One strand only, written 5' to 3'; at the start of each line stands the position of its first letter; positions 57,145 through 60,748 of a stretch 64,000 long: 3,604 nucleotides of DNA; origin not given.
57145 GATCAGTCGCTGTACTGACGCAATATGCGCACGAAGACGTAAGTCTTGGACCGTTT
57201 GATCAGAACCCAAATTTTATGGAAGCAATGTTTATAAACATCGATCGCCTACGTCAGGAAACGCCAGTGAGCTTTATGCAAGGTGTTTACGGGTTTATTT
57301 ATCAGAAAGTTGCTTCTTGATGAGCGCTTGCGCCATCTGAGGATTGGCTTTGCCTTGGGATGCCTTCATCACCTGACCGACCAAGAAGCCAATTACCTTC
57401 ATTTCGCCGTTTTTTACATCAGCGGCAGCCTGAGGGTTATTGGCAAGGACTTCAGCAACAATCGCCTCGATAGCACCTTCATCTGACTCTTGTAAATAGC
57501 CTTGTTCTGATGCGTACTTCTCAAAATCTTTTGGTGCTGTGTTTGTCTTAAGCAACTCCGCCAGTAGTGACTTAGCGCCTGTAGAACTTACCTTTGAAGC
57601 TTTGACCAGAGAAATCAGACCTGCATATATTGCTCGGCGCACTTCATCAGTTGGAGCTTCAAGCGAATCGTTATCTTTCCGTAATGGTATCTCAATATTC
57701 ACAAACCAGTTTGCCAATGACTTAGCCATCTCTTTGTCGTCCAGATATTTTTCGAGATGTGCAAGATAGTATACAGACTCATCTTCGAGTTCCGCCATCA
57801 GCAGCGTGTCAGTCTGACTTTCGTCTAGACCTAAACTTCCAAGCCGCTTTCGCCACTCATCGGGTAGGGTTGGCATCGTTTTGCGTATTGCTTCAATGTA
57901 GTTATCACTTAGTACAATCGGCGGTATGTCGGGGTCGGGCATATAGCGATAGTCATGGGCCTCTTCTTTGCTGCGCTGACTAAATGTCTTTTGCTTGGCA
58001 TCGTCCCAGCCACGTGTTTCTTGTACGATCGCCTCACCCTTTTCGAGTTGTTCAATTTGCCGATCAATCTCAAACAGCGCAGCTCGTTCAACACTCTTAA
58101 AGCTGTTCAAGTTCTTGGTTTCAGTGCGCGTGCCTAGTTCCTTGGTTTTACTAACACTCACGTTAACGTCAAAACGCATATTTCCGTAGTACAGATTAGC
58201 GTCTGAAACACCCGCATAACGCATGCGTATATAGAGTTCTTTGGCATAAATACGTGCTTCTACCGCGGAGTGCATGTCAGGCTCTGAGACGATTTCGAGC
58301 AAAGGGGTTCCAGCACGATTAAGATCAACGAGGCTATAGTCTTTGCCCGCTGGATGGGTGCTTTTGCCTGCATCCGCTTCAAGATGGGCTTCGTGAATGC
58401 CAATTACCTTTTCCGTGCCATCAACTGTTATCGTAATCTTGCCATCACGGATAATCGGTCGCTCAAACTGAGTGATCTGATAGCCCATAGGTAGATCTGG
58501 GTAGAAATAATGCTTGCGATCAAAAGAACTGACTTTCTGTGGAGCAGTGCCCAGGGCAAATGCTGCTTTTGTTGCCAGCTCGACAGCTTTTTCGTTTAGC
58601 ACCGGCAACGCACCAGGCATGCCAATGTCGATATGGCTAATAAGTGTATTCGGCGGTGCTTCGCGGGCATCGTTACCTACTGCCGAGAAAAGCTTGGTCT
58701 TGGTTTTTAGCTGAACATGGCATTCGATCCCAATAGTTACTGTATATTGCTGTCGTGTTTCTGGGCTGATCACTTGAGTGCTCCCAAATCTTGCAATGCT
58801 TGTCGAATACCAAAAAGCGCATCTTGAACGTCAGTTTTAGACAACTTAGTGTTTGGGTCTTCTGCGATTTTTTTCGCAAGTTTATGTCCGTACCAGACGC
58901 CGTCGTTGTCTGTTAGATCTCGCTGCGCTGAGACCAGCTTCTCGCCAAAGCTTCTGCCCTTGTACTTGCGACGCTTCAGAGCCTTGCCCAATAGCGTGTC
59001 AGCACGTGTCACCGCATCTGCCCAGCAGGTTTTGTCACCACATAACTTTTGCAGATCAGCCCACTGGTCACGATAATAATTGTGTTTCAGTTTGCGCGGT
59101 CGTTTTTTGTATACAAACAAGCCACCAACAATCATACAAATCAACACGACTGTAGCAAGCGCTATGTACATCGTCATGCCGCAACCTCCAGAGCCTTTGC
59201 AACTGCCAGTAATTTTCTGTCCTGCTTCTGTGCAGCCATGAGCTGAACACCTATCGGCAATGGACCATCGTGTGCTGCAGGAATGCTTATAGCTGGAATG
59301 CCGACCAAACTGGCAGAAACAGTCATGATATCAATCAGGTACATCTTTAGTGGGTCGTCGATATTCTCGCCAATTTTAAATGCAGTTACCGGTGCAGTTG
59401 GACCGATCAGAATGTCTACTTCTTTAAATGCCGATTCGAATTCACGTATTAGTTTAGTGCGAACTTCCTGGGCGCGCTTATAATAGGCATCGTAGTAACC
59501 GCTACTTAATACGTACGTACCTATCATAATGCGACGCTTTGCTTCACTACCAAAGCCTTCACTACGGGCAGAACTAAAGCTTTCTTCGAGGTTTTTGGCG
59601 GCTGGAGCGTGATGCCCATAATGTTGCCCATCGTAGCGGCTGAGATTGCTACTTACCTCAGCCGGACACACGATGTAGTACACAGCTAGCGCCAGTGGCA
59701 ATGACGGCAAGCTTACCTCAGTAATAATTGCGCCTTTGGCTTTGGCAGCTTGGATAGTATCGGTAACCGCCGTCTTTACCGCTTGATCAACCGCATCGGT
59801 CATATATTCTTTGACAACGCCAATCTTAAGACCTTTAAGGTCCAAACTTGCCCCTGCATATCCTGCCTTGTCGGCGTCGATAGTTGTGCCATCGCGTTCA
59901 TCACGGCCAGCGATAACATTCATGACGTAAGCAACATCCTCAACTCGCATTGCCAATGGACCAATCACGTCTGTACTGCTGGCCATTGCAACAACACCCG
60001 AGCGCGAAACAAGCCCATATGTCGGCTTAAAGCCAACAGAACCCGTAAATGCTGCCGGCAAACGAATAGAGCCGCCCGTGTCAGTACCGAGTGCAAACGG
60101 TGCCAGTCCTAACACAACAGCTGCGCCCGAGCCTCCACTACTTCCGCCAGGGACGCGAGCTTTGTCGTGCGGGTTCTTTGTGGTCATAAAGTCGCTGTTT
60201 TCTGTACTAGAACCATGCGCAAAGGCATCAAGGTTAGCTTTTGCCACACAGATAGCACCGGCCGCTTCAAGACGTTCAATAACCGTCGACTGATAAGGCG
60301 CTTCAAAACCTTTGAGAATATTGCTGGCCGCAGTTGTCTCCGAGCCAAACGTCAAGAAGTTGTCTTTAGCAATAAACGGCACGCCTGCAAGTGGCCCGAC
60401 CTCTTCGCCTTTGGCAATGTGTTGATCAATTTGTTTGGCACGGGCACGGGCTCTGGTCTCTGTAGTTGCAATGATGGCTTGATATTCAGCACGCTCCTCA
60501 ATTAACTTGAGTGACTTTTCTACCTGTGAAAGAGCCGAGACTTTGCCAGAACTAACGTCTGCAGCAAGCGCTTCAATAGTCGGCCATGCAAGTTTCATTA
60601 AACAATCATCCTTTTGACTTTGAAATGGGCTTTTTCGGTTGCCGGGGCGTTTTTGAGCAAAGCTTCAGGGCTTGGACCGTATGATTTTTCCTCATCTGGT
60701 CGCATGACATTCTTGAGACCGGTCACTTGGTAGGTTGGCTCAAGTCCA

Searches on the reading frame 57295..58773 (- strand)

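Call 74: search_protein_families(library=pfam, proteins=[window:57295-58773:-], max_evalue=0.00001)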
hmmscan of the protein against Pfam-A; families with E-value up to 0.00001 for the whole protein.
window:57295-58773:- (492 aa): 2 families
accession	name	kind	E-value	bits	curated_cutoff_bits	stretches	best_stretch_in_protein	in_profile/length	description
PF02934.20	GatB_N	-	1.7e-109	365.7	23.4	1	12-294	1-277/277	GatB/GatE catalytic domain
PF02637.23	GatB_Yqey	-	9e-33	113.7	27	1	340-489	3-148/148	GatB domain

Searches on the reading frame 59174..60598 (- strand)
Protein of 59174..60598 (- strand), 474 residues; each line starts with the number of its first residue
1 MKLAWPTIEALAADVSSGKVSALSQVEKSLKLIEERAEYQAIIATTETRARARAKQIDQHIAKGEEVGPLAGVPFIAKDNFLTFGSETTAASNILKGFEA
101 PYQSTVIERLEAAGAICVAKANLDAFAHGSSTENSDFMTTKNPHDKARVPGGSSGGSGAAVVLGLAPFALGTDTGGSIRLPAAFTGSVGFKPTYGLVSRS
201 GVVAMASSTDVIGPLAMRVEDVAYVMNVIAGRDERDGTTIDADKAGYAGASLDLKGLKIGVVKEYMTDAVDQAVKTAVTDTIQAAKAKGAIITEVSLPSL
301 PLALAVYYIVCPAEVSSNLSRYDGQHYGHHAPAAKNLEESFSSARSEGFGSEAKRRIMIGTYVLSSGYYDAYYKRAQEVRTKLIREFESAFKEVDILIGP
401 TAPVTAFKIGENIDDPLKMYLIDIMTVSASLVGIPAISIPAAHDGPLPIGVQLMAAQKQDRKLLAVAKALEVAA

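Call 74: search_protein_families(library=pfam, proteins=[window:59174-60598:-], max_evalue=0.00001)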
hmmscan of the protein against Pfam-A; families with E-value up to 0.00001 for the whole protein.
window:59174-60598:- (474 aa): 1 family
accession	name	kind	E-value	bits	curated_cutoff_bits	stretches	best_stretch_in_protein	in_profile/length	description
PF01425.27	Amidase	-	2.4e-135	452.5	27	1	26-464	3-445/445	Amidase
